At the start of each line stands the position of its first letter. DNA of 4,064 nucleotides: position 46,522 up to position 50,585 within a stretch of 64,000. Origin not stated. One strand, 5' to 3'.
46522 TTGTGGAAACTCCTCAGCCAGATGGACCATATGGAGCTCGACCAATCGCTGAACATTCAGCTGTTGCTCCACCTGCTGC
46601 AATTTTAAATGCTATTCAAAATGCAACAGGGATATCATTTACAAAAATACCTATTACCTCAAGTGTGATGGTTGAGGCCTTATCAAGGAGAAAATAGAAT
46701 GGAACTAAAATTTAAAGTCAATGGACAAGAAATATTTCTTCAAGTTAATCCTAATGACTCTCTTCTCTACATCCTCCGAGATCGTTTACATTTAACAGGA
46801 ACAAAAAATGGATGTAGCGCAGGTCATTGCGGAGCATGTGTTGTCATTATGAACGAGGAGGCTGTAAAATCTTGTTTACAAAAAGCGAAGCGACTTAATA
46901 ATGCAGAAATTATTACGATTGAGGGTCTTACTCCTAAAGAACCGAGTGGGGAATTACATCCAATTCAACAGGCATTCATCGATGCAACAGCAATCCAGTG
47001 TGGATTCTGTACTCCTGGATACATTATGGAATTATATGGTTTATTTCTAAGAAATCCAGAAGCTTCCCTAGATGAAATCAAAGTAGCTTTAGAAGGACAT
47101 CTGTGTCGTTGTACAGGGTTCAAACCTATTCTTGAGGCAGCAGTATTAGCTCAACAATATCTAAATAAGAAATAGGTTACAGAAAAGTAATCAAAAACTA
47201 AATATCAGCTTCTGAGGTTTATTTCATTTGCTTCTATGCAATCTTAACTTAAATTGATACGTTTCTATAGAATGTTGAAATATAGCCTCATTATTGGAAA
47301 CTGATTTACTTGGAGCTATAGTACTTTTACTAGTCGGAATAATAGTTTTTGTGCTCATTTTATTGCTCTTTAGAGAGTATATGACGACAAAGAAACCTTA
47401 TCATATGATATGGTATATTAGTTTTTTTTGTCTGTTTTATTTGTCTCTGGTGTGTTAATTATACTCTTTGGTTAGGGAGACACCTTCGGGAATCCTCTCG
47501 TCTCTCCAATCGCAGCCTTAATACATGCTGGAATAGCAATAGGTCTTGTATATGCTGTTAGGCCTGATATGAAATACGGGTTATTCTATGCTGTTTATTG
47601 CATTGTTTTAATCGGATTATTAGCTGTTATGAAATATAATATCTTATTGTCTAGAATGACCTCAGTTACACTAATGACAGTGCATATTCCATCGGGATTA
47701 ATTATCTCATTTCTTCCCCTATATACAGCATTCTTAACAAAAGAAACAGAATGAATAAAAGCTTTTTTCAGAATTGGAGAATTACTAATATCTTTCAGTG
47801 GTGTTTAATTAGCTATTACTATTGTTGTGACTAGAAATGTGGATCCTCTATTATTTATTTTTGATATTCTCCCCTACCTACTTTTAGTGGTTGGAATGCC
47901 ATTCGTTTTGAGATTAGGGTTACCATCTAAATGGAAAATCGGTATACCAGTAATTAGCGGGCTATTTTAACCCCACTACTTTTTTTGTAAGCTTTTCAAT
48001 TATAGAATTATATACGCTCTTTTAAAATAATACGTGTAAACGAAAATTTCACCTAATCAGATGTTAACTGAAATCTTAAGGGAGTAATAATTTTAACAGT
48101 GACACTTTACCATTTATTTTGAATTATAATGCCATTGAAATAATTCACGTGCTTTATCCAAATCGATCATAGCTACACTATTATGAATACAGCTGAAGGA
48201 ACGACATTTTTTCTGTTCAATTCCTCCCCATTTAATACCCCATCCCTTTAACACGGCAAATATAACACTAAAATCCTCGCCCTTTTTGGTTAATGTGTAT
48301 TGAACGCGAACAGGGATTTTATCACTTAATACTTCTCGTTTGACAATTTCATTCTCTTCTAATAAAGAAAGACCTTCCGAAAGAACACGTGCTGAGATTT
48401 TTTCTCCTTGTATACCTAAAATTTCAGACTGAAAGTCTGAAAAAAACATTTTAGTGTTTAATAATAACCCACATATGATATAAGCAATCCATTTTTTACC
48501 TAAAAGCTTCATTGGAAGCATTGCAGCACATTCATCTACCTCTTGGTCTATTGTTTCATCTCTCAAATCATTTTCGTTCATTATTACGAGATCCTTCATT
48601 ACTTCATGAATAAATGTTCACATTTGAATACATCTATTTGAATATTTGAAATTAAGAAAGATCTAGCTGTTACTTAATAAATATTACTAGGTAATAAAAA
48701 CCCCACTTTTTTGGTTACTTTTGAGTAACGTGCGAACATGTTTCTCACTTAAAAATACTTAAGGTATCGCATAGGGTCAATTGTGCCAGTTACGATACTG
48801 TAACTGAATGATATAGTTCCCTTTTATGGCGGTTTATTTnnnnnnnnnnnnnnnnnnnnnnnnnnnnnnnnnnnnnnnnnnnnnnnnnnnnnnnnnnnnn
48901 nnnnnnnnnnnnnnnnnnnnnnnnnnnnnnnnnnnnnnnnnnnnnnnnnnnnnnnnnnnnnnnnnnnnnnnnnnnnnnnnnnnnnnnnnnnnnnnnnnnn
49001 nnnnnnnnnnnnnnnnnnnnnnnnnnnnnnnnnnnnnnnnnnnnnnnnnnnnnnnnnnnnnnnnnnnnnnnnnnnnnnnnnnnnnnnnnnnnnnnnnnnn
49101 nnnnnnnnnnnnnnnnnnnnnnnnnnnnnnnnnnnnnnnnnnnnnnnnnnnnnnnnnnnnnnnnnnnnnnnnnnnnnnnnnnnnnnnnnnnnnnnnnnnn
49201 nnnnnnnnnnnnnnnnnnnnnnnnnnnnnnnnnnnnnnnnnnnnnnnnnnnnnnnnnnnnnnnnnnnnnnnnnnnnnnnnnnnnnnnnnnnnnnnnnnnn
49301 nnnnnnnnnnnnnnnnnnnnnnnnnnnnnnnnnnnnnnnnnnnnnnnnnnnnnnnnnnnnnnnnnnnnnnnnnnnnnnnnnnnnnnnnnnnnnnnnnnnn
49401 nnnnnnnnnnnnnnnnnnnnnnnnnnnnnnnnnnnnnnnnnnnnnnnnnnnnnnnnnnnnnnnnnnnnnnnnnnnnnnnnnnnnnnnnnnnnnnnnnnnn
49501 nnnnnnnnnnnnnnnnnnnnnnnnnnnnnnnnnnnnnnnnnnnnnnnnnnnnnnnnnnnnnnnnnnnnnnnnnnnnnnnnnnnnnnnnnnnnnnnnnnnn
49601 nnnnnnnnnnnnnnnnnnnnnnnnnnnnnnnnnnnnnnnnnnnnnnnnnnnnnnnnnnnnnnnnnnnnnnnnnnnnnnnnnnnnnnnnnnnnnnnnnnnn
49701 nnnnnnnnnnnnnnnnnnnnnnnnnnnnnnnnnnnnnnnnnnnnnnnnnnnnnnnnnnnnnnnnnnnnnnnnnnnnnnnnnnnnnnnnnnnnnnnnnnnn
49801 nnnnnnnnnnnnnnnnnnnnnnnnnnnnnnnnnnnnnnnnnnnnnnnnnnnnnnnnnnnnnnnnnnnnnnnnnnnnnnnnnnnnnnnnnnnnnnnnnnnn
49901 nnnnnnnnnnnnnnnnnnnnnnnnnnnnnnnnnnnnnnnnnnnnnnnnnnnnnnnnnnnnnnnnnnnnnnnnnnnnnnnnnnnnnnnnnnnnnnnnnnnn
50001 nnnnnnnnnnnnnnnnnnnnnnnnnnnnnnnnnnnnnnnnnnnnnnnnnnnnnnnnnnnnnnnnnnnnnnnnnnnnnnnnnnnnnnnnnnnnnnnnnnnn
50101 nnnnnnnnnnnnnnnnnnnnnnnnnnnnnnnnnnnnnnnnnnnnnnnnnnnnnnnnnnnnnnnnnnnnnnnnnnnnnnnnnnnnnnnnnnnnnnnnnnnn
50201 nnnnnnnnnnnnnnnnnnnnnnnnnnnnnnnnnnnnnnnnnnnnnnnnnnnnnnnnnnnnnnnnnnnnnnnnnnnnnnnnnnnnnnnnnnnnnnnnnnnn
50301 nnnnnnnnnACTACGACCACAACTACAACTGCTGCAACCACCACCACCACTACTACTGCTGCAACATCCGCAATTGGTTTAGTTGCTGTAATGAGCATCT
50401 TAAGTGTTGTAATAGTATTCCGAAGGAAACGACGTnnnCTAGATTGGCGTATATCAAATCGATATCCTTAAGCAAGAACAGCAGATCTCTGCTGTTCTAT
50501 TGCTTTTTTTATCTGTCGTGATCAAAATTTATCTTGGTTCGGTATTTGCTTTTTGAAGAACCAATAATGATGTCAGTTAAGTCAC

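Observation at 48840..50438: Seven-heme c-type cytochrome tethered at both ends, with a helical stalk and a poly-threonine linker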

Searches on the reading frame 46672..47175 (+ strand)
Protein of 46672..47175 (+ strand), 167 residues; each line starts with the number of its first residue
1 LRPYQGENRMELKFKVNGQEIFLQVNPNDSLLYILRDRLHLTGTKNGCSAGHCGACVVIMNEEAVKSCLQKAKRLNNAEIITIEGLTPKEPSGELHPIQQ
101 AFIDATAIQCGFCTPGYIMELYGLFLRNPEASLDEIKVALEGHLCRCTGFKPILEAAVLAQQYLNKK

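Call 60: search_protein_families(library=pfam, proteins=[window:46672-47175:+], max_evalue=0.001)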
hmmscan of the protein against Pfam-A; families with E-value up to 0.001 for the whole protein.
window:46672-47175:+ (167 aa): 3 families
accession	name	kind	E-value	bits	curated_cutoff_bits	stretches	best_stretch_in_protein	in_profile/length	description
PF01799.25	Fer2_2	-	5e-28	97.5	30.3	1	82-157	1-74/75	[2Fe-2S] binding domain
PF00111.32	Fer2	-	8.2e-10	38.9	21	1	14-70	1-56/77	2Fe-2S iron-sulfur cluster binding domain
PF13085.11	Fer2_3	-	0.00012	22.5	27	1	46-87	50-90/107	2Fe-2S iron-sulfur cluster binding domain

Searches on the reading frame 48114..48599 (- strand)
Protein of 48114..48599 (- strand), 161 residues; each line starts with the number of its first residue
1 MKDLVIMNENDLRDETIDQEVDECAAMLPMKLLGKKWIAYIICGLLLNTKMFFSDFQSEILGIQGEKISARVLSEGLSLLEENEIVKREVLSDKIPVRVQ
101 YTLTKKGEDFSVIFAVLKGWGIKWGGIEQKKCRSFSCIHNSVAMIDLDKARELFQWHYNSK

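Call 3: search_protein_families(library=pfam, proteins=[window:48114-48599:-], max_evalue=1)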
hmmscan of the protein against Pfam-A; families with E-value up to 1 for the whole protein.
window:48114-48599:- (161 aa): 2 families
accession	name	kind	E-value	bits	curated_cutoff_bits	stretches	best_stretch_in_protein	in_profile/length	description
PF01638.23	HxlR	-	1.7e-15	57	20.8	1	32-125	1-87/91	HxlR-like helix-turn-helix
PF03551.20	PadR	-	0.23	11.9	27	1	77-109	38-71/75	Transcriptional regulator PadR-like family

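Call 4: search_protein_families(library=ncbifam, proteins=[window:48114-48599:-], max_evalue=1)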
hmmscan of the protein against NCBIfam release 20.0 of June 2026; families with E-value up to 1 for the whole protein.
window:48114-48599:- (161 aa): 3 families
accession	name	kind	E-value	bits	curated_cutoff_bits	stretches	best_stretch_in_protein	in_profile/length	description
NF047364.1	redox_TF_RrpB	exception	4e-15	55.9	175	1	24-123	5-102/105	MarR family transcription factor RrpB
NF047367.1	redox_TF_RrpA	exception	2.2e-05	24.7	185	1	66-122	43-98/101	MarR family transcription factor RrpA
NF053610.1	Sso10a_fam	subfamily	0.081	13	60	1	68-110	29-63/64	Sso10a family chromatin protein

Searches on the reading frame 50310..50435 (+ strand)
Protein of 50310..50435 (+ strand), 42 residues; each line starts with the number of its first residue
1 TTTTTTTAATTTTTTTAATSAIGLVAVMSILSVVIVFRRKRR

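Call 63: search_protein_families(library=ncbifam, proteins=[window:50310-50435:+], max_evalue=10)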
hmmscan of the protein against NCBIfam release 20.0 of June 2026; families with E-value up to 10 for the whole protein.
seq(42 aa): 5 families
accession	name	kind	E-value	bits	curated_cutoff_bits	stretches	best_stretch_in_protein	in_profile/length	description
TIGR01167.1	LPXTG_anchor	domain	0.0097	16.5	15.9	1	14-41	8-33/34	LPXTG cell wall anchor domain-containing protein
NF041738.1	GG_III-CTERM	domain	0.024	14.5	22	1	21-42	7-28/28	GGIII-like transmembrane region-containing protein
NF045529.2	Heimdall-CTERM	domain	0.28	11.7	24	1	23-42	6-26/26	Heimdall-CTERM domain-containing surface protein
NF047807.1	LIC10920_lipo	equivalog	0.44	9.8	210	1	2-32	45-75/217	LIC10920 family plasminogen-binding lipoprotein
NF033507.3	Loki-CTERM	subfamily_domain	0.81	10.1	19.9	1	23-42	7-26/27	Loki-CTERM sorting domain-containing protein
